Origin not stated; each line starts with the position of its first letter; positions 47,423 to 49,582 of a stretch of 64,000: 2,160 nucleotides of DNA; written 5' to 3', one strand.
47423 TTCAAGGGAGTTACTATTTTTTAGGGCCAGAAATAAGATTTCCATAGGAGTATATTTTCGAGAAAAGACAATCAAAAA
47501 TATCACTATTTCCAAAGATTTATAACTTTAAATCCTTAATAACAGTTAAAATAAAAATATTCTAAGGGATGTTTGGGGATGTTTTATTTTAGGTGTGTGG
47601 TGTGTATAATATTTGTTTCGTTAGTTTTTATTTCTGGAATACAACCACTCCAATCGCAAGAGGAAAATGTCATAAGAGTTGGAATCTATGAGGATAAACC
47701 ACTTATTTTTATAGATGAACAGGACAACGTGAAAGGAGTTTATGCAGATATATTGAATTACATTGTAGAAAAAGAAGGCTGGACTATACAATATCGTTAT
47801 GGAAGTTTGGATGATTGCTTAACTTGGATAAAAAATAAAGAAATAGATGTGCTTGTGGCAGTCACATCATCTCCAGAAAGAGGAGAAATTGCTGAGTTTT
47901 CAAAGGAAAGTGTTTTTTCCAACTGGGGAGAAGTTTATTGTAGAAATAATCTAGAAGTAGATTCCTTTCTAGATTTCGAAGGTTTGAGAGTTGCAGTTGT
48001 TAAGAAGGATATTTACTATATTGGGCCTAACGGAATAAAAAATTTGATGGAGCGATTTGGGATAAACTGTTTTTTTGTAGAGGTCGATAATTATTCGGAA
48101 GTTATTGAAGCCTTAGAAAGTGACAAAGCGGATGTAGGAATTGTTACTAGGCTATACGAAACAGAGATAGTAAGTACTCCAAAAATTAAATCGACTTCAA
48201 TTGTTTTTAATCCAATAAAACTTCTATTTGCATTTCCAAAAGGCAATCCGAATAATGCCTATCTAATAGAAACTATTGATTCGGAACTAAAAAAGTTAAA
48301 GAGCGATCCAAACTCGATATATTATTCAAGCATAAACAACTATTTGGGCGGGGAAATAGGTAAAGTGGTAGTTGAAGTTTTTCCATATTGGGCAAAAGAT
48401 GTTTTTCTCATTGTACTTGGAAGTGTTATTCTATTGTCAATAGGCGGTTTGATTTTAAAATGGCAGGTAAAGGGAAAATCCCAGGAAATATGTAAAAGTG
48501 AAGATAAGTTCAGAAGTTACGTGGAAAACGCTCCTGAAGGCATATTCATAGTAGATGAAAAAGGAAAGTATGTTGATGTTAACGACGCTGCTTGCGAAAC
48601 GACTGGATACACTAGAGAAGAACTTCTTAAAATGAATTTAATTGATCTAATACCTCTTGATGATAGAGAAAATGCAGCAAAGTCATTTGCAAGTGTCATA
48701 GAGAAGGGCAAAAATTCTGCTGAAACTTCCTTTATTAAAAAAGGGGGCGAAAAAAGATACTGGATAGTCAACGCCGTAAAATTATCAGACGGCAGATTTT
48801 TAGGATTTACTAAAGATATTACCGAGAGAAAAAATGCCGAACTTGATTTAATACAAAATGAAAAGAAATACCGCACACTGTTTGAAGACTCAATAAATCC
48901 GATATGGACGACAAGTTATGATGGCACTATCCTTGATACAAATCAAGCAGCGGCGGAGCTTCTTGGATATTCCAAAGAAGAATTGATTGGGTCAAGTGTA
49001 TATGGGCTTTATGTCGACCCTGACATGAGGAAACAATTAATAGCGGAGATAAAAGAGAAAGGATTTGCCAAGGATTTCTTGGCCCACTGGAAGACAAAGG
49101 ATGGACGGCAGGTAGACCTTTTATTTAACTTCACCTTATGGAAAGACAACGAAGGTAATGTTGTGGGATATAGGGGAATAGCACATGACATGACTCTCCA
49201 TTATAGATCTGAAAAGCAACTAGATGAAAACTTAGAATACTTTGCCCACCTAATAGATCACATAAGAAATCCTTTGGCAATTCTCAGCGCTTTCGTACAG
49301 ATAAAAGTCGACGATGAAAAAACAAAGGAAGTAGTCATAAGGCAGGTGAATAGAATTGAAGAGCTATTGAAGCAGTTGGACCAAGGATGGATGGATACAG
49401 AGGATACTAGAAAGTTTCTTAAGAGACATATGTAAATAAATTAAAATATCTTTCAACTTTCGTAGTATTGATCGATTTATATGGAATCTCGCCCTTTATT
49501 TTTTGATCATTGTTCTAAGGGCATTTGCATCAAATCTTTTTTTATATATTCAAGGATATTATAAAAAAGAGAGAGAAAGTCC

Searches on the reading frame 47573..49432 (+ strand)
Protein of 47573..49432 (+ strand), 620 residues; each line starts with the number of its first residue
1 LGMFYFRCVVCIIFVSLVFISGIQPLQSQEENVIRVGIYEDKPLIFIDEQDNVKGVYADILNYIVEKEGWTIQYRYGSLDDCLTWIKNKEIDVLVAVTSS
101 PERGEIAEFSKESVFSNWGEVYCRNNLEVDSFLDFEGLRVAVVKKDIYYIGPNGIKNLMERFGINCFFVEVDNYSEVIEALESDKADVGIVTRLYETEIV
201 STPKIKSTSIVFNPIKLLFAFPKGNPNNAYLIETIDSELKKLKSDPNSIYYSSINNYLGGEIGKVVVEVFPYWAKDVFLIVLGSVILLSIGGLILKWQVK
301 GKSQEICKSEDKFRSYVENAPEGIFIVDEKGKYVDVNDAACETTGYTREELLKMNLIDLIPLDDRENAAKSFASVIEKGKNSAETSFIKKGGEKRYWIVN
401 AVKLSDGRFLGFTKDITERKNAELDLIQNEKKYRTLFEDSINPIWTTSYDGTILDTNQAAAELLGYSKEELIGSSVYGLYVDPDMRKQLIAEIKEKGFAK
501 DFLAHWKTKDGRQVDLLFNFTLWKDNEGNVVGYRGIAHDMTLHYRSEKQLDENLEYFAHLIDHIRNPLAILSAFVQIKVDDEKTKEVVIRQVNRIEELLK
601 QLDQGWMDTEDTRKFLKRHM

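Call 22: find_encoding_contigs(protein=window:47573-49432:+, flank=10000, max_places=10)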
Protein window:47573-49432:+ (620 aa): no gene with exactly this product is on record in the collection.
